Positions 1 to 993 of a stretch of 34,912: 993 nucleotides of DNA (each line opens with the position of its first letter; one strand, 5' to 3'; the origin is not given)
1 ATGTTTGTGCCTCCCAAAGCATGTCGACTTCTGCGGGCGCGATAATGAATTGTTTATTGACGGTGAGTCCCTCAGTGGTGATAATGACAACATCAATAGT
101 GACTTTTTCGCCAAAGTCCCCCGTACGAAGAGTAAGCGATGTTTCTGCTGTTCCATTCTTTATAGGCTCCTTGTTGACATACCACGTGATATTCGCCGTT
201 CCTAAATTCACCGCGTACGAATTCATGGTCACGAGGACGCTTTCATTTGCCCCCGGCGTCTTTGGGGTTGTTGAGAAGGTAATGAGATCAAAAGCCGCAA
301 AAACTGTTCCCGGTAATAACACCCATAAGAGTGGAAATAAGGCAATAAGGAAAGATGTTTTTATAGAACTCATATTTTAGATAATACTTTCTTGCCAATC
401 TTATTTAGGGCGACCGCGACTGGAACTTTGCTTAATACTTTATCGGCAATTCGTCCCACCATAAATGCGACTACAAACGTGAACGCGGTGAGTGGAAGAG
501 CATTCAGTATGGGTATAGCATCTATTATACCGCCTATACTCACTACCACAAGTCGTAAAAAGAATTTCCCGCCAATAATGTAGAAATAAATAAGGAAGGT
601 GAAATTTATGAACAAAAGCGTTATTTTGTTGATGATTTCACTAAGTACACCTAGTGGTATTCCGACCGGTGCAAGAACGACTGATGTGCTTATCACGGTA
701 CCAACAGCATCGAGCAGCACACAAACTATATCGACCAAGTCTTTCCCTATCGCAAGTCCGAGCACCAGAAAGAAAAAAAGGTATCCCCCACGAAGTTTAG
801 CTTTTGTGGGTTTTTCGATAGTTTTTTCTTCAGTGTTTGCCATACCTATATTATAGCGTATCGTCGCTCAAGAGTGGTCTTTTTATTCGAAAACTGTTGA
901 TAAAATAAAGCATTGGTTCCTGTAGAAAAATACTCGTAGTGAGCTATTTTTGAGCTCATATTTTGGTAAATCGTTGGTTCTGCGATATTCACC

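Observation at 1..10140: Minimal type IV secretion-like operon without visible DNA-processing genes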

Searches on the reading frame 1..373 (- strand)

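Call 8: search_protein_families(library=pfam, max_evalue=0.1, proteins=[window:1-373:-])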
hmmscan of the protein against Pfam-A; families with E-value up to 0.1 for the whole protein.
window:1-373:- (124 aa): 0 families

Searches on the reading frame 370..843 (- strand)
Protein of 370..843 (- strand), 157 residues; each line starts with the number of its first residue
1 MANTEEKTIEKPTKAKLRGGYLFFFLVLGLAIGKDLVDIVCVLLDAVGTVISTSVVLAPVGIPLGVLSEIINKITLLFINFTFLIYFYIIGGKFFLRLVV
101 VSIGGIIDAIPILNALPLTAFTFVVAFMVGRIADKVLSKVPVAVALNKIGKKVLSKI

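Call 8: search_protein_families(library=pfam, max_evalue=0.1, proteins=[window:370-843:-])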
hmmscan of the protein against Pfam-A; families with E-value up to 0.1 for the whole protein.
window:370-843:- (157 aa): 0 families

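Call 11: find_encoding_contigs(protein=window:370-843:-, flank=10000, max_places=6)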
Protein window:370-843:- (157 aa): 11 contigs read that carry it; 6 places shown.
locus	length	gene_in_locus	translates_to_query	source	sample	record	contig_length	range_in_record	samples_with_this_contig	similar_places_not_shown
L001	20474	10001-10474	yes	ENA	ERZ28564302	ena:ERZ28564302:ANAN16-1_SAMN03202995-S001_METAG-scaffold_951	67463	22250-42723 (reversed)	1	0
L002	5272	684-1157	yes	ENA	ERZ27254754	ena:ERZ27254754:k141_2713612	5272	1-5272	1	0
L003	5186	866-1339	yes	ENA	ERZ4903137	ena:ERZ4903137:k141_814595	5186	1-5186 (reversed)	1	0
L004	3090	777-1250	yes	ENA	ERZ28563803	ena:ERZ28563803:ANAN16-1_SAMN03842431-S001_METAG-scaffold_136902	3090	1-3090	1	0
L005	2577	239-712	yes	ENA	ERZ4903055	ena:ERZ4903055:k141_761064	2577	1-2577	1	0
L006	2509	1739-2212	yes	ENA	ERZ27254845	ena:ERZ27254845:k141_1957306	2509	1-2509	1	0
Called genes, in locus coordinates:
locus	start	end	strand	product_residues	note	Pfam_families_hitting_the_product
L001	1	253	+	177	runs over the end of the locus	-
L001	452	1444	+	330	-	PF18884:TSP3_bac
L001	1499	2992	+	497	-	-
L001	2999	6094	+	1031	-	-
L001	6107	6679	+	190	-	-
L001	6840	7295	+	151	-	PF12666:PrgI (weak)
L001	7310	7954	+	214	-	PF26593:TraC-like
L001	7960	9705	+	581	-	-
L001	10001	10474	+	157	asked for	-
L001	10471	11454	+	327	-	-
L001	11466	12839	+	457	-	-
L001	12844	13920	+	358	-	PF18895:T4SS_pilin (faint)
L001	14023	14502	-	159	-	PF01424:R3H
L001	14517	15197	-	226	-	PF02096:60KD_IMP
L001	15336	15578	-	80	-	PF01809:YidD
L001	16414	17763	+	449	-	PF11638:DnaA_N, PF00308:Bac_DnaA, PF01695:IstB_IS21, PF08299:Bac_DnaA_C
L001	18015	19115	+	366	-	PF00712:DNA_pol3_beta, PF02767:DNA_pol3_beta_2, PF02768:DNA_pol3_beta_3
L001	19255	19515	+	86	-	-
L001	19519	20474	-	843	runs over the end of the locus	PF00912:Transgly, PF00905:Transpeptidase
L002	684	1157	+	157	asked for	-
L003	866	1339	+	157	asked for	-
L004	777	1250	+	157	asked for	-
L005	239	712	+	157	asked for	-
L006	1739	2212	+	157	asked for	-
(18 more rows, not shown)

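Call 15: search_protein_families(library=pfam, max_evalue=1, proteins=[L001:452-1444:+, L001:6107-6679:+, L001:7310-7954:+, L001:10471-11454:+, L001:11466-12839:+, L001:12844-13920:+, L001:2999-6094:+, L001:1499-2992:+])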
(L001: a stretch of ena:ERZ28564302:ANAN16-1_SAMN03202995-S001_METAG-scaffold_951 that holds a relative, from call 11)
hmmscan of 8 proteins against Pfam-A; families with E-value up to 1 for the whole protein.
L001:452-1444:+ (330 aa): 2 families
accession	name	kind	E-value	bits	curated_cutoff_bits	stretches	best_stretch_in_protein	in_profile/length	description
PF18884.5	TSP3_bac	-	5.7e-10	39.3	25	2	58-78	1-21/22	Bacterial TSP3 repeat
PF11702.13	DUF3295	-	0.51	10.1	25.8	1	40-76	272-309/496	Protein of unknown function (DUF3295)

L001:6107-6679:+ (190 aa): 1 family
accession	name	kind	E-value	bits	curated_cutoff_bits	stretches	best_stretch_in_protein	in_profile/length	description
PF01886.21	DUF61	-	0.17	12.4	27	1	8-89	5-84/127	Protein of unknown function DUF61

L001:7310-7954:+ (214 aa): 0 families

L001:10471-11454:+ (327 aa): 0 families

L001:11466-12839:+ (457 aa): 1 family
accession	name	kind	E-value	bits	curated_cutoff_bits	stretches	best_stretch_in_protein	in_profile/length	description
PF00578.27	AhpC-TSA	-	0.26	11.7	26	1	380-416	82-118/124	AhpC/TSA family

L001:12844-13920:+ (358 aa): 1 family
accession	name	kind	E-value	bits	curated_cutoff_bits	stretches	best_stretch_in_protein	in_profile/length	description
PF18895.5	T4SS_pilin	-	6.8e-06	26.5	26.6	1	43-103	11-71/71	Type IV secretion system pilin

L001:2999-6094:+ (1031 aa): 3 families
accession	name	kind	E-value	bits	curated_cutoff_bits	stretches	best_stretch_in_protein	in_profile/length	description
PF18060.6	F_actin_bund_C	-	0.014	16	27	1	548-606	12-70/87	F actin bundling C terminal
PF22332.1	TAZ1_RBM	-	0.24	11.6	27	1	876-899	6-29/34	RAP1 binding motif of TAZ1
PF18737.6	HEPN_MAE_28990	-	0.39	11.3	26.8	1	590-709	85-205/211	MAE_28990/MAE_18760-like HEPN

L001:1499-2992:+ (497 aa): 1 family
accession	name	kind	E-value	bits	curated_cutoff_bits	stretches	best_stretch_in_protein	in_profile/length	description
PF04320.19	YggL_50S_bp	-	0.2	13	27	1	145-203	11-67/102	YggL 50S ribosome-binding protein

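Call 36: search_solved_structures(query=A3, max_evalue=10, show_alignments=3)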
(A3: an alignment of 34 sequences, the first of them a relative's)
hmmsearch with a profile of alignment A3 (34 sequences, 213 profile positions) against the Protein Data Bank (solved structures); distinct sequences matched with E-value up to 10: 2.
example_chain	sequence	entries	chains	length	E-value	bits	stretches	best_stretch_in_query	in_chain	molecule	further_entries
2qkm_B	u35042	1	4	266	1.3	11.8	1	69-149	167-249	SPAC19A8.12 protein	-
2a6t_A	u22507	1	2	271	1.3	11.8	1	69-149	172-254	SPAC19A8.12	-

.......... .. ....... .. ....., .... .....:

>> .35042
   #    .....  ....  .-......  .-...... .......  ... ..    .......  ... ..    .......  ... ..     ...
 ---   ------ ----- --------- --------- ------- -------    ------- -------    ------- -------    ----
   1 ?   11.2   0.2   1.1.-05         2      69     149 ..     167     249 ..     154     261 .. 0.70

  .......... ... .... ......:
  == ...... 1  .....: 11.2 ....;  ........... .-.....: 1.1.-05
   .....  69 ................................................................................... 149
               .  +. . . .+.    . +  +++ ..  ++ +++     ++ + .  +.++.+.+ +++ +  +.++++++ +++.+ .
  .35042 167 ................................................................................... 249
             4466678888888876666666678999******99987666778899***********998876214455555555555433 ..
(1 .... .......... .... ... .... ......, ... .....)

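Call 38: search_protein_families(library=ncbifam, max_evalue=0.01, proteins=[L001:452-1444:+, L001:1499-2992:+, L001:2999-6094:+, L001:6107-6679:+, L001:6840-7295:+, L001:7310-7954:+, L001:10001-10474:+, L001:10471-11454:+, L001:11466-12839:+, L001:12844-13920:+])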
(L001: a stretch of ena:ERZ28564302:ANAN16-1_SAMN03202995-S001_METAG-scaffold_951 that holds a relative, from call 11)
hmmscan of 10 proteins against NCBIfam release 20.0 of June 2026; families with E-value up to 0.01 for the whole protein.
L001:452-1444:+ (330 aa): 2 families
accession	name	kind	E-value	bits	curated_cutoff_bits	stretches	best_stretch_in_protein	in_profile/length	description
NF033765.2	gliding_CglD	equivalog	6e-06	24.3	400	1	47-123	69-270/1124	adventurous gliding motility lipoprotein CglD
NF047639.1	throspo3_MtsD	equivalog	0.0054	14.9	800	1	57-99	481-528/651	cell-cell cohesion protein MtsD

L001:1499-2992:+ (497 aa): 0 families

L001:2999-6094:+ (1031 aa): 0 families

L001:6107-6679:+ (190 aa): 0 families

L001:6840-7295:+ (151 aa): 0 families

L001:7310-7954:+ (214 aa): 4 families
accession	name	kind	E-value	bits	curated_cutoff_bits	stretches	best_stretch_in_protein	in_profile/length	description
NF045975.1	VirB4_plasma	equivalog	8.5e-08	30.4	590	1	7-126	103-234/894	Mbov_0397 family ICE element conjugal transfer ATPase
NF045971.1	conju_CD1110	equivalog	0.00014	20.3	325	1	8-125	1-119/752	VirB4-like conjugal transfer ATPase, CD1110 family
TIGR00929.1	VirB4_CagE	subfamily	0.0013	17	643.1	1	7-196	7-178/792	VirB4 family type IV secretion/conjugal transfer ATPase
NF041427.1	TrsD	subfamily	0.007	16.2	200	0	11-125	18-142/201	TrsD/TraD family conjugative transfer protein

L001:10001-10474:+ (157 aa): 0 families

L001:10471-11454:+ (327 aa): 0 families

L001:11466-12839:+ (457 aa): 0 families

L001:12844-13920:+ (358 aa): 1 family
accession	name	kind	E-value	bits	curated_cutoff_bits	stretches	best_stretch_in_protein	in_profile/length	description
NF045849.1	ICE_MMCAP2_0565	equivalog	4.5e-05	23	40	1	41-103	10-76/80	Mbov_0395 family pilin-like conjugal transfer protein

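Call 40: search_protein_families(library=pfam, alignment_id=A4, max_evalue=0.05)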
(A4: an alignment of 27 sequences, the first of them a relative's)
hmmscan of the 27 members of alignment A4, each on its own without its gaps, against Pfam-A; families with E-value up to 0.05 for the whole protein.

A. member 1, L001:12844-13917:+ (358 aa): 1 family
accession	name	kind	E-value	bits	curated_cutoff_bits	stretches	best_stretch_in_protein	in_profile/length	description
PF18895.5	T4SS_pilin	-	6.8e-06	26.5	26.6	1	43-103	11-71/71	Type IV secretion system pilin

B. families by the number of members that match (of 27 scanned): 29 families (the first 25 are shown)
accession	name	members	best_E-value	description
PF18895.5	T4SS_pilin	27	2.6e-09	Type IV secretion system pilin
PF04956.18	TrbC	4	0.00053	TrbC/VIRB2 pilin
PF09728.14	Taxilin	2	0.024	Myosin-like coiled-coil protein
PF03734.19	YkuD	1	3.5e-13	L,D-transpeptidase catalytic domain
PF02557.22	VanY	1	1.2e-09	D-alanyl-D-alanine carboxypeptidase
PF00877.26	NLPC_P60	1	1.3e-09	NlpC/P60 family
PF16656.11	Pur_ac_phosph_N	1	0.00015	Purple acid Phosphatase, N-terminal domain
PF16655.11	PhoD_N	1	0.0012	PhoD-like phosphatase, N-terminal domain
PF09429.15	Wbp11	1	0.003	WW domain binding protein 11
PF13491.11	FtsK_4TM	1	0.0032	4TM region of DNA translocase FtsK/SpoIIIE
PF11578.13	DUF3237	1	0.0034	Protein of unknown function (DUF3237)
PF05382.19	Amidase_5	1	0.004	Bacteriophage peptidoglycan hydrolase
PF04799.18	Fzo_mitofusin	1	0.0063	fzo-like conserved region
PF11101.13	DUF2884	1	0.0078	Protein of unknown function (DUF2884)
PF23396.1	DUF7103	1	0.011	Family of unknown function (DUF7103)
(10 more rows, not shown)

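Call 47: find_homologous_proteins(query=L001:10471-11451:+, max_evalue=0.00001)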
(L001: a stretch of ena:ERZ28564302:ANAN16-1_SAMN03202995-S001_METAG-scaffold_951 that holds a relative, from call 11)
Query L001:10471-11451:+ (327 aa): 256 proteins with E <= 0.00001 among 2679 candidates; the best 120 are listed.
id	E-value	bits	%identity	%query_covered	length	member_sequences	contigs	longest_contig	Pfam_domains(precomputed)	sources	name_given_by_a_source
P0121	7.4e-145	500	69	98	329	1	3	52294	-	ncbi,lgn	-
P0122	6.5e-144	497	71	94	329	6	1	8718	-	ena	-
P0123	1.9e-141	489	69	94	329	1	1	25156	-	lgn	-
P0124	2.2e-140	485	66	99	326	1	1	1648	-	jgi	jgi:hypothetical protein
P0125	1.2e-125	437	100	62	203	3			-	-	-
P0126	2.9e-119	416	59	100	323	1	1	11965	-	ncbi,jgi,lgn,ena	-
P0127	2.9e-118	413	59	98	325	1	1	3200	-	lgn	-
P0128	1.8e-117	410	59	94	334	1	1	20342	-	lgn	-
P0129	1.5e-116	407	57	100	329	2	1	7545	-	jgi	jgi:hypothetical protein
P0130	4.0e-112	392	54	100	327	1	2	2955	-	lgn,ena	-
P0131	6.3e-112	392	54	100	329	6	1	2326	-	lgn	-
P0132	9.4e-112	391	54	100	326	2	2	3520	-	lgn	-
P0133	1.2e-111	391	55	94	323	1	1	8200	-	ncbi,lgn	-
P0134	1.8e-109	384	53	100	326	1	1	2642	-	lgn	-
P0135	2.0e-108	380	53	98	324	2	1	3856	-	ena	-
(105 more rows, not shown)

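Call 55: predict_structure(alignment_id=A5)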
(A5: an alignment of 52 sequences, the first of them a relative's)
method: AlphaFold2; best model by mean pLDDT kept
length: 329 residues; sequences in the alignment: 52
mean_pLDDT: 85.9   pTM: 0.63
mean pLDDT of the five models: 85.9, 85.8, 85.4, 85.3, 84.9
residues with pLDDT >= 90: 182; 70-90: 110; 50-70: 28; < 50: 9
segments of 3 or more residues with pLDDT < 50: 128-130, 136-139
pLDDT, mean of each block of 10 residues (from residue 1): 77 83 55 87 93 88 94 92 91 93 90 91 65 50 83 85 92 89 81 89 90 85 92 90 92 89 84 95 92 92 93 82 90
secondary structure, 60 per line:
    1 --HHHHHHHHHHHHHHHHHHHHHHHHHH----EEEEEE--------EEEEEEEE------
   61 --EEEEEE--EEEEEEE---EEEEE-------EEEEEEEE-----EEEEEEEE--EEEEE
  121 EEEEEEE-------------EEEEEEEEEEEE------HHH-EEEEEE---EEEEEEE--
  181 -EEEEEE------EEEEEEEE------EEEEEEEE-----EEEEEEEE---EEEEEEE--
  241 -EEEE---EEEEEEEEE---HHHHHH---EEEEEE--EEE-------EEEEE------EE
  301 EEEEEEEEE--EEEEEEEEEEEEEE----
elements in order: H3-28 E33-38 E47-54 E63-68 E71-77 E81-85 E93-100 E106-113 E116-127 E141-152 E163-168 E172-178 E182-187 E194-201 E208-215 E221-228 E232-238 E242-245 E249-257 H261-266 E270-275 E278-280 E288-292 E299-309 E312-325

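Call 57: fold_search(model_id=the predicted structure, library=pdb)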
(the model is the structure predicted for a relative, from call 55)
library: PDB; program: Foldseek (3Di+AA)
matches with E <= 10: 1697; with E <= 0.001: 204
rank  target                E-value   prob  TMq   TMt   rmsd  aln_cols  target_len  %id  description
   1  3shs                  4.6e-08  1.00  0.24  0.26  16.8       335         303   12  Three N-terminal domains of the bacteriophage RB49 Highly Immunogenic Outer Capsid protein (Hoc) (released 2011-06-29)
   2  5k70_A                1.9e-07  1.00  0.20  0.18  29.9       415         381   11  Sidekick-2 immunoglobulin domains 1-4 H18R/N22S mutant (released 2016-09-28)
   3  5k70_B                5.0e-07  1.00  0.20  0.18  28.7       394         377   10  Sidekick-2 immunoglobulin domains 1-4 H18R/N22S mutant (released 2016-09-28)
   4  5xeq_B                6.5e-07  1.00  0.23  0.26  16.1       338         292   11  Crystal Structure of human MDGA1 and human neuroligin-2 complex (released 2017-07-12)
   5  5uv6_B                6.9e-07  1.00  0.24  0.27  14.3       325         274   10  Crystal structure of human Opioid Binding Protein/Cell Adhesion Molecule Like (OPCML) (released 2018-03-21)
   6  5k6z_B                7.2e-07  1.00  0.21  0.18  18.7       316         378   10  Sidekick chimera containing sidekick-2 immunoglobulin domains 1-2 and sidekick-1 immunoglobulin domains 3-4 (released 2016-09-28)
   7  5k6y_A                8.4e-07  1.00  0.23  0.20  19.0       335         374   11  Sidekick-2 immunoglobulin domains 1-4, crystal form 2 (released 2016-09-28)
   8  6e57_C                8.9e-07  1.00  0.19  0.17  15.8       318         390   10  Bacteroides ovatus mixed-linkage glucan utilization locus (MLGUL) SGBP-B in complex with mixed-linkage heptasaccharide (released 2019-05-29)
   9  5xwx_A                9.9e-07  1.00  0.20  0.18  18.9       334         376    9  Crystal structure of the four N-terminal immunoglogulin domains of Sidekick-1 protein (released 2018-08-29)
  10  5xx0_A                1.1e-06  1.00  0.21  0.19  29.1       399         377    9  Crystal structure of the four N-terminal immunoglogulin domains of Sidekick-2 protein (released 2018-08-29)
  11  3rjd_A                1.2e-06  1.00  0.21  0.26  18.8       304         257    8  Crystal structure of Fc RI and its implication to high affinity immunoglobulin G binding (released 2011-09-21)
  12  5k6u_A                1.6e-06  1.00  0.21  0.19  19.1       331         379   10  Sidekick-1 immunoglobulin domains 1-4, crystal form 1 (released 2016-09-28)
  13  5k6w_A                1.6e-06  1.00  0.19  0.14  30.1       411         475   10  Sidekick-1 immunoglobulin domains 1-5 (released 2016-09-28)
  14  5k70_C                1.7e-06  1.00  0.21  0.19  19.7       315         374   12  Sidekick-2 immunoglobulin domains 1-4 H18R/N22S mutant (released 2016-09-28)
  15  5k6z_A                1.7e-06  1.00  0.20  0.18  19.0       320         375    9  Sidekick chimera containing sidekick-2 immunoglobulin domains 1-2 and sidekick-1 immunoglobulin domains 3-4 (released 2016-09-28)
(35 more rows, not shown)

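Call 60: search_solved_structures(query=A7, max_evalue=10, show_alignments=0)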
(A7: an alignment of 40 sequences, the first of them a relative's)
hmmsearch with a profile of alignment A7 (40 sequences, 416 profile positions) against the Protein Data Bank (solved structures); distinct sequences matched with E-value up to 10: 6.
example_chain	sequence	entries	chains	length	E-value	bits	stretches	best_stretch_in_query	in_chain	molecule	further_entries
7mx5_A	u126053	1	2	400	0.0057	18.9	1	215-314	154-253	Tol-Pal system protein TolB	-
9og2_D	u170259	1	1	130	0.35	13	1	328-355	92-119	Monoclonal antibody 08E11 heavy chain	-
4r40_A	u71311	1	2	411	0.41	12.8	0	193-309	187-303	Protein TolB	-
4pwz_A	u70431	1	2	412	0.41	12.8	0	193-309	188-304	Protein TolB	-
9u8g_E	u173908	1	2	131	1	11.4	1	328-354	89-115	Nanobody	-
3ff4_A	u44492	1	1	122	1.4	11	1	195-266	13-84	uncharacterized protein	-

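Call 61: search_protein_families(library=pfam, alignment_id=A7, max_evalue=0.05)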
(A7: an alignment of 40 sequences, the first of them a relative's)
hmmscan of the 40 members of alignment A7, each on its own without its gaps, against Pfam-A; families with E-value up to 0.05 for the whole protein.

A. member 1, L001:11466-12836:+ (457 aa): 0 families

B. families by the number of members that match (of 40 scanned): 11 families
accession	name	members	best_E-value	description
PF00930.27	DPPIV_N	2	0.00054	Dipeptidyl peptidase IV (DPP IV) N-terminal region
PF07676.18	PD40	2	0.0017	WD40-like Beta Propeller Repeat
PF20426.4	NBCH_WD40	1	0.0025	Neurobeachin beta propeller domain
PF19779.4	DUF6264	1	0.0053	Family of unknown function (DUF6264)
PF10163.14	EnY2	1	0.0075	Transcription factor e(y)2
PF08974.15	DUF1877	1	0.024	Domain of unknown function (DUF1877)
PF13150.11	TraL_transposon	1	0.025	Conjugative transposon protein TraL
PF13360.13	PQQ_2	1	0.027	Outer membrane protein assembly factor BamB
PF16247.11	DUF4904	1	0.03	Domain of unknown function (DUF4904)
PF02618.21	YceG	1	0.034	YceG-like family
PF07474.17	G2F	1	0.044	G2F domain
